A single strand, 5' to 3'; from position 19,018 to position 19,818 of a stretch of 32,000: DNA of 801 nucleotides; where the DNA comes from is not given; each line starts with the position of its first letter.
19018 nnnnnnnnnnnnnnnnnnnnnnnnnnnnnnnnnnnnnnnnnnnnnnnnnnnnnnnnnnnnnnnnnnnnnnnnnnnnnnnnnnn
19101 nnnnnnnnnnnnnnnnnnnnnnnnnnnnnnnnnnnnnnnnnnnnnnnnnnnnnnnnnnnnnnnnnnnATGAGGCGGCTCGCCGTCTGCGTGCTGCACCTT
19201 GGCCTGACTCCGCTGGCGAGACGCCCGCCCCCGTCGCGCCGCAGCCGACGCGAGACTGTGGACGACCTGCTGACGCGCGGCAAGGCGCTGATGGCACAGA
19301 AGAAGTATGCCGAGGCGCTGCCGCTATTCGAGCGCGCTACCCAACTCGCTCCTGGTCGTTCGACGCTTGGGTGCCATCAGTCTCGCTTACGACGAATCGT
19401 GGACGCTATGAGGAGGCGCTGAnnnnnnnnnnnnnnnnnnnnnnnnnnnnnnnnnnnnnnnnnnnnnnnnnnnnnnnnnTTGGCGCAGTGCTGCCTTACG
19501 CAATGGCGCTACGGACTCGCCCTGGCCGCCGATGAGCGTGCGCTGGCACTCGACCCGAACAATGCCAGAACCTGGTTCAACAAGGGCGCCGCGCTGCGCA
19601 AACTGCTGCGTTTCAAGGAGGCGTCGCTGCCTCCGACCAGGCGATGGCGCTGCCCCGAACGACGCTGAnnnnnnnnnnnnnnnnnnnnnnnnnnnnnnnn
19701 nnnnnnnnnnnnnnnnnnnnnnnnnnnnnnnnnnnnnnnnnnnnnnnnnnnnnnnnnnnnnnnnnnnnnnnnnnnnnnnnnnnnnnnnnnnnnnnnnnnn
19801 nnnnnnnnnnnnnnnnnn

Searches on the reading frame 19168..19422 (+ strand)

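Call 82: search_protein_families(library=pfam, proteins=[window:19168-19422:+], max_evalue=0.01)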
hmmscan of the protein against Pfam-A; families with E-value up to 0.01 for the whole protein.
window:19168-19422:+ (84 aa): 6 families
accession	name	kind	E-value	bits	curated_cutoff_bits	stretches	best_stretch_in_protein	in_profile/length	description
PF07719.23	TPR_2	-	3.9e-07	30.1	27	1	34-63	4-33/34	Tetratricopeptide repeat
PF00515.34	TPR_1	-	9.8e-06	25.6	27.8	1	36-62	6-32/34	Tetratricopeptide repeat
PF13428.12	TPR_14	-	0.00021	22.1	23.5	1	33-64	3-34/44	Tetratricopeptide repeat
PF13432.12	TPR_16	-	0.00031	21.6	32.7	1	37-63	37-63/65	Tetratricopeptide repeat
PF14559.12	TPR_19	-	0.00067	20.4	25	1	41-64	1-24/68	Tetratricopeptide repeat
PF13424.12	TPR_12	-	0.0025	18.4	30.1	1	36-61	8-33/77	Tetratricopeptide repeat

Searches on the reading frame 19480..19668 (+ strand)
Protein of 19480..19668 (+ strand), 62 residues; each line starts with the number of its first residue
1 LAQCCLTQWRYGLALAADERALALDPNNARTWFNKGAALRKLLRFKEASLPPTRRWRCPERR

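Call 82: search_protein_families(library=pfam, proteins=[window:19480-19668:+], max_evalue=0.01)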
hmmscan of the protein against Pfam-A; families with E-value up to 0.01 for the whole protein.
window:19480-19668:+ (62 aa): 5 families
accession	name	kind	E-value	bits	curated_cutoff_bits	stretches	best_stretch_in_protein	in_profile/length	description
PF00515.34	TPR_1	-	4e-06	26.8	27.8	0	29-48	1-20/34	Tetratricopeptide repeat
PF07719.23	TPR_2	-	5.4e-06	26.6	27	0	1-28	7-34/34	Tetratricopeptide repeat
PF13431.12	TPR_17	-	1.1e-05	25.8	24.4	1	19-47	3-31/34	Tetratricopeptide repeat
PF13414.12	TPR_11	-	6.5e-05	23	26.8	1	11-40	10-39/42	TPR repeat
PF13371.12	TPR_9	-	0.00061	20.2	35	1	7-48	7-48/73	Tetratricopeptide repeat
